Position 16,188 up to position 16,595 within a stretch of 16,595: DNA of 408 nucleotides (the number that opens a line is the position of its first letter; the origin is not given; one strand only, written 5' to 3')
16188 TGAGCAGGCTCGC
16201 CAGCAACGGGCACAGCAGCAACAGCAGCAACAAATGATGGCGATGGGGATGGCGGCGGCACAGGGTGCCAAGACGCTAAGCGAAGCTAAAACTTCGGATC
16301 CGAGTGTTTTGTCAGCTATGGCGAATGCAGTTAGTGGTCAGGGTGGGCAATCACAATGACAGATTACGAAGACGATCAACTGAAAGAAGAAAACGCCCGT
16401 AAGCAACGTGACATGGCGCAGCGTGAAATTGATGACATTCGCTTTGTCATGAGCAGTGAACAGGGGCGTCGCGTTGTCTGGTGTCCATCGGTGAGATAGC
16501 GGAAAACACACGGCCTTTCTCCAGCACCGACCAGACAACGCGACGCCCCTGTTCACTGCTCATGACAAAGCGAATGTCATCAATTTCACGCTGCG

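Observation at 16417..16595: A 66-bp perfect inverted repeat cuts into the gene after portal and runs into the window end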

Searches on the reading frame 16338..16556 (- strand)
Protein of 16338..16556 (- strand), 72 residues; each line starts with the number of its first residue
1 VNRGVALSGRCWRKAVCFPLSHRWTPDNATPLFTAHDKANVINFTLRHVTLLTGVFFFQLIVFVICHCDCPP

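Call 16: find_encoding_contigs(protein=window:16338-16556:-, flank=10000, max_places=10)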
Protein window:16338-16556:- (72 aa): no gene with exactly this product is on record in the collection.

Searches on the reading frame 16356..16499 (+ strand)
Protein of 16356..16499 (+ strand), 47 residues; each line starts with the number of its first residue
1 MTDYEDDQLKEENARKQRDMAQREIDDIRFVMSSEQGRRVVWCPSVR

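Call 15: find_encoding_contigs(protein=window:16356-16499:+, flank=10000, max_places=10)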
Protein window:16356-16499:+ (47 aa): no gene with exactly this product is on record in the collection.

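Call 34: search_protein_families(library=pfam, proteins=[window:16356-16499:+], max_evalue=0.01)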
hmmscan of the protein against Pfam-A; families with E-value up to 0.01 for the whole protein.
window:16356-16499:+ (47 aa): 0 families

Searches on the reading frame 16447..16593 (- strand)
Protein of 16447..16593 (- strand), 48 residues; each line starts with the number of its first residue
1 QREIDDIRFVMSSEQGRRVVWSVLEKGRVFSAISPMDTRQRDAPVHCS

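Call 37: find_encoding_contigs(protein=window:16447-16593:-, flank=10000, max_places=10)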
Protein window:16447-16593:- (48 aa): no gene with exactly this product is on record in the collection.
